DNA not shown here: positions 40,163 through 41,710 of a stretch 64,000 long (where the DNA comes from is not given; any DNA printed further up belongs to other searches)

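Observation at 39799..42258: Operon of SAM-methyltransferase, fused HgcAB-like corrinoid/ferredoxin membrane protein and YgbA-like Cys-rich protein: candidate cobalamin-dependent methyl-transfer system of unknown substrate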

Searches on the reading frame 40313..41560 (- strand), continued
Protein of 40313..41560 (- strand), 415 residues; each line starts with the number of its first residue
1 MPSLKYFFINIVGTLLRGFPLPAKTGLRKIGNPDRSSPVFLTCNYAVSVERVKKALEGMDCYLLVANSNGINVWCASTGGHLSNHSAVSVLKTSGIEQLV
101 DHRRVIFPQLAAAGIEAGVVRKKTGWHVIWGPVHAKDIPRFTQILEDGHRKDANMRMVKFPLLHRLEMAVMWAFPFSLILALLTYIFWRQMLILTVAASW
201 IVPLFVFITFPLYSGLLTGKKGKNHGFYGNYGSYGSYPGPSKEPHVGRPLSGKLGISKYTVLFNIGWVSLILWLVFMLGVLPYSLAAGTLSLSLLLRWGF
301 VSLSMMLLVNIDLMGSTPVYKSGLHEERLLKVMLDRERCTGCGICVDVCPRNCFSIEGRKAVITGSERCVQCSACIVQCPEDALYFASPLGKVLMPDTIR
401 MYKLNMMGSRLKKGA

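Call 56: predict_structure(alignment_id=A2)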
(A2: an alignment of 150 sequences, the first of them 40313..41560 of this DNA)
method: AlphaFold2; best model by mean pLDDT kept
length: 415 residues; sequences in the alignment: 150
mean_pLDDT: 90.1   pTM: 0.87
mean pLDDT of the five models: 90.1, 88.9, 88.5, 88.4, 88.2
residues with pLDDT >= 90: 336; 70-90: 33; 50-70: 15; < 50: 31
segments of 3 or more residues with pLDDT < 50: 223-245, 247-253
pLDDT, mean of each block of 10 residues (from residue 1): 90 96 98 98 98 98 98 97 98 99 98 98 98 98 94 96 97 96 96 94 96 86 43 42 46 56 85 94 95 93 93 93 90 97 98 97 95 98 96 95 86 65
secondary structure, 60 per line:
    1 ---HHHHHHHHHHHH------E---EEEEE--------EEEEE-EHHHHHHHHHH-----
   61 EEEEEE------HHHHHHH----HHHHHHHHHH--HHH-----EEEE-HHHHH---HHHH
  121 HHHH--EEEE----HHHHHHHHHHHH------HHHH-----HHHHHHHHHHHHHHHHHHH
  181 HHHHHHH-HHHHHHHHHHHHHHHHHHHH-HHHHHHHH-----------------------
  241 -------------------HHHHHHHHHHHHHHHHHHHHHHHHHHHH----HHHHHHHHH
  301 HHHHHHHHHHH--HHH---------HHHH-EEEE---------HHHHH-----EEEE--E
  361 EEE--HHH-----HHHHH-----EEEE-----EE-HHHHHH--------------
elements in order: H4-15 E26-30 E39-43 H46-55 E61-66 H73-79 H84-93 E104-107 H109-113 H117-124 E127-130 H135-146 H153-156 H162-187 H189-208 H210-217 H260-287 H292-311 H326-329 E331-334 H344-348 E354-357 E360-363 H374-378 E384-387 H396-401

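Call 60: fold_search(model_id=the predicted structure, library=pdb)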
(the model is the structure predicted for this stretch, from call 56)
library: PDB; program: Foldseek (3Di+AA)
matches with E <= 10: 328; with E <= 0.001: 6
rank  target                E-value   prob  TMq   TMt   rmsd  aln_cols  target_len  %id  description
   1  9a0b_A                4.0e-10  1.00  0.41  0.50   7.4       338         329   23  Structure determination of the HgcAB complex using metagenome sequence data, coevolution analysis, and ab initio struc (released 2020-06-12)
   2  4c1n_G                1.9e-08  1.00  0.28  0.27   1.6       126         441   28  Corrinoid protein reactivation complex with activator (released 2014-08-13)
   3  2ycl_A                3.6e-08  1.00  0.29  0.27   1.5       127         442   28  complete structure of the corrinoid,iron-sulfur protein including the N-terminal domain with a 4Fe-4S cluster (released 2011-06-08)
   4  2h9a_A                5.0e-08  1.00  0.29  0.31   1.8       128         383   28  Corrinoid Iron-Sulfur Protein (released 2006-09-26)
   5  4djd_C                5.5e-08  1.00  0.29  0.27   1.8       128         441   28  Crystal structure of folate-free corrinoid iron-sulfur protein (CFeSP) in complex with its methyltransferase (MeTr) (released 2012-03-14)
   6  9fzy_F                8.6e-06  1.00  0.29  0.27   2.0       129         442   21  Structure of carbon monoxide dehydrogenase/acetyl-CoA synthase (CODH/ACS) in complex with corrinoid iron-sulfur protei (released 2025-02-05)
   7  7bkd_A                7.2e-03  1.00  0.15  0.10   7.7       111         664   19  Formate dehydrogenase - heterodisulfide reductase - formylmethanofuran dehydrogenase complex from Methanospirillum hun (released 2021-09-29)
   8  9a0b_B                1.0e-02  1.00  0.13  0.55   1.4        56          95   39  Structure determination of the HgcAB complex using metagenome sequence data, coevolution analysis, and ab initio struc (released 2020-06-12)
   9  5t61_F                1.0e-02  1.00  0.13  0.16   5.3        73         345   25  TUNGSTEN-CONTAINING FORMYLMETHANOFURAN DEHYDROGENASE FROM METHANOTHERMOBACTER WOLFEII, TRICLINIC FORM AT 2.55 A (released 2016-10-19)
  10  5t61_d                1.2e-02  1.00  0.13  0.16   5.3        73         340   25  TUNGSTEN-CONTAINING FORMYLMETHANOFURAN DEHYDROGENASE FROM METHANOTHERMOBACTER WOLFEII, TRICLINIC FORM AT 2.55 A (released 2016-10-19)
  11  5t61_L                1.5e-02  1.00  0.13  0.16   5.3        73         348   25  TUNGSTEN-CONTAINING FORMYLMETHANOFURAN DEHYDROGENASE FROM METHANOTHERMOBACTER WOLFEII, TRICLINIC FORM AT 2.55 A (released 2016-10-19)
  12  7q4w_B                1.6e-02  1.00  0.14  0.13   7.8        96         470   25  CryoEM structure of electron bifurcating Fe-Fe hydrogenase HydABC complex A. woodii in the oxidised state (released 2023-02-15)
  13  5t5i_G                1.9e-02  1.00  0.14  0.70   1.0        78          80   24  TUNGSTEN-CONTAINING FORMYLMETHANOFURAN DEHYDROGENASE FROM METHANOTHERMOBACTER WOLFEII, ORTHORHOMBIC FORM AT 1.9 A (released 2016-10-19)
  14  5exd_E                2.0e-02  0.99  0.14  0.20  15.6       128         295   21  Crystal structure of oxalate oxidoreductase from Moorella thermoacetica bound with carboxy-di-oxido-methyl-TPP (COOM-T (released 2015-12-30)
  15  7bkb_A                2.0e-02  0.97  0.15  0.10   6.6       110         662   20  Formate dehydrogenase - heterodisulfide reductase - formylmethanofuran dehydrogenase complex from Methanospirillum hun (released 2021-09-29)
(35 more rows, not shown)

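Call 65: search_protein_families(library=pfam, alignment_id=A3, max_evalue=0.00001)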
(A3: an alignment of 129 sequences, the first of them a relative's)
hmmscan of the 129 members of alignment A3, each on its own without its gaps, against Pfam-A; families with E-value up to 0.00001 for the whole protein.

A. member 1, L001:631-1416:- (261 aa): 1 family
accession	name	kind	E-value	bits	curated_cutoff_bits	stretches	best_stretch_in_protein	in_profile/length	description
PF00535.33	Glycos_transf_2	-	2.8e-23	83.1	23.3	1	22-179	2-165/168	Glycosyl transferase family 2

B. families by the number of members that match (of 129 scanned): 201 families (the first 25 are shown)
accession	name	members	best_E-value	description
PF04191.18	PEMT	5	2e-18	Phospholipid methyltransferase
PF08241.18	Methyltransf_11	3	2.4e-28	Methyltransferase domain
PF13649.12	Methyltransf_25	3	1.4e-26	Methyltransferase domain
PF00107.32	ADH_zinc_N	3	1.2e-23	Zinc-binding dehydrogenase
PF13847.12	Methyltransf_31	3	1.5e-21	Methyltransferase domain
PF08240.17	ADH_N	3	1.7e-20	Alcohol dehydrogenase GroES-like domain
PF00753.33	Lactamase_B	3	4.9e-19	Metallo-beta-lactamase superfamily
PF08242.18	Methyltransf_12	3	1e-16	Methyltransferase domain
PF01209.24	Ubie_methyltran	3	1.8e-16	ubiE/COQ5 methyltransferase family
PF13489.12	Methyltransf_23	3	2.7e-14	Methyltransferase domain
PF13320.12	GH123_cat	2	1.7e-107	Glycoside hydrolase 123, catalytic domain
PF01207.24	Dus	2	4.6e-89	Dihydrouridine synthase (Dus)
PF00158.32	Sigma54_activat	2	9.3e-70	Sigma-54 interaction domain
PF00515.34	TPR_1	2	9.1e-67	Tetratricopeptide repeat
PF00795.27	CN_hydrolase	2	3.6e-62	Carbon-nitrogen hydrolase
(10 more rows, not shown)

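Call 71: list_cluster_members(proteins=[P0284, P0292, P0302, P0308, P0312, P0383, P0310, P0311, P0333, P0327])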
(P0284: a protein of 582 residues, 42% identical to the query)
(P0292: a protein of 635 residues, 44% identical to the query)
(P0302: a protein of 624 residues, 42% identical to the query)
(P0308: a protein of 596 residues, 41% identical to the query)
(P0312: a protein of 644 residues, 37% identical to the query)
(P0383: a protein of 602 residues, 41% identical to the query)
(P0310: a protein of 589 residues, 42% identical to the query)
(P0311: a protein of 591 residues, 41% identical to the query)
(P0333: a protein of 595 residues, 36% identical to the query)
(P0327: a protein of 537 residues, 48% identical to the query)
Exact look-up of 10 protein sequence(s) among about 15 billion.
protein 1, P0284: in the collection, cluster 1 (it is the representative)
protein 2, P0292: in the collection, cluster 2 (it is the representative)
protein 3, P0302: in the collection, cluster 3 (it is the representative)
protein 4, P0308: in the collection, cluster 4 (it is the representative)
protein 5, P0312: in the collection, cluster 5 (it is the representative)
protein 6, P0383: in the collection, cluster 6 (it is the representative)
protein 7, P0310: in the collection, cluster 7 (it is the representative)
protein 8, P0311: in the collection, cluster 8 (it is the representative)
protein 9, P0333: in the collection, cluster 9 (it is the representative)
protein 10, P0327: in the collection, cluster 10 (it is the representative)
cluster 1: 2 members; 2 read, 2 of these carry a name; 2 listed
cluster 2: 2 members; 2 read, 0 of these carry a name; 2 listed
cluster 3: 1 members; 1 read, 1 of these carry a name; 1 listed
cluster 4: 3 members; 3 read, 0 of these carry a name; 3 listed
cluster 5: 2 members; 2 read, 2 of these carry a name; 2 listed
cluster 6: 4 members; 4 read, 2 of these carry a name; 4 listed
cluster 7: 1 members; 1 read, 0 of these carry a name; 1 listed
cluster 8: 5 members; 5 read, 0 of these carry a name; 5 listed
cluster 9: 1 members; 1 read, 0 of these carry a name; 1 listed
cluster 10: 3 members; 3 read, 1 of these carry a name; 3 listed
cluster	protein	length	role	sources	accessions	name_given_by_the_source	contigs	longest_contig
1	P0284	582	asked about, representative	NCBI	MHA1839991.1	MAG: HgcAB-like fusion protein [Candidatus Ranarchaeia archaeon]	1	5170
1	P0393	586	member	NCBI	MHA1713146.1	MAG: HgcAB-like fusion protein [Candidatus Ranarchaeia archaeon]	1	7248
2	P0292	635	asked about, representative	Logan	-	-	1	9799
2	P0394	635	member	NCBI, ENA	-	-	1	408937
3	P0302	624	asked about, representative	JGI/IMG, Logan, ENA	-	ubiquinone/menaquinone biosynthesis C-methylase UbiE/NAD-dependent dihydropyrimidine ...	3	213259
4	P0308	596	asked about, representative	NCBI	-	-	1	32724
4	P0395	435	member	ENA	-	-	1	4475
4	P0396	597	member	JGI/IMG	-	-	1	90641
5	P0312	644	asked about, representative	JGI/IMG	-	ubiquinone/menaquinone biosynthesis C-methylase UbiE/ferredoxin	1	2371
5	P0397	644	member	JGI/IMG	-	ubiquinone/menaquinone biosynthesis C-methylase UbiE/ferredoxin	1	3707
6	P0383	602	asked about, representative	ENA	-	-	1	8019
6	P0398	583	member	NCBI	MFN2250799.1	MAG: methyltransferase domain-containing protein [Anaerolineae bacterium]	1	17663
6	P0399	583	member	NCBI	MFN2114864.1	MAG: methyltransferase domain-containing protein [Anaerolineae bacterium]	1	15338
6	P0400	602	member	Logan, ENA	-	-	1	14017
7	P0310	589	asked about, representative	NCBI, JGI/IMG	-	-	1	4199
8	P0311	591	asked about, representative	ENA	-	-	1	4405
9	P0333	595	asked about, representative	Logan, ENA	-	-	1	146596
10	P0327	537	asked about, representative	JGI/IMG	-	-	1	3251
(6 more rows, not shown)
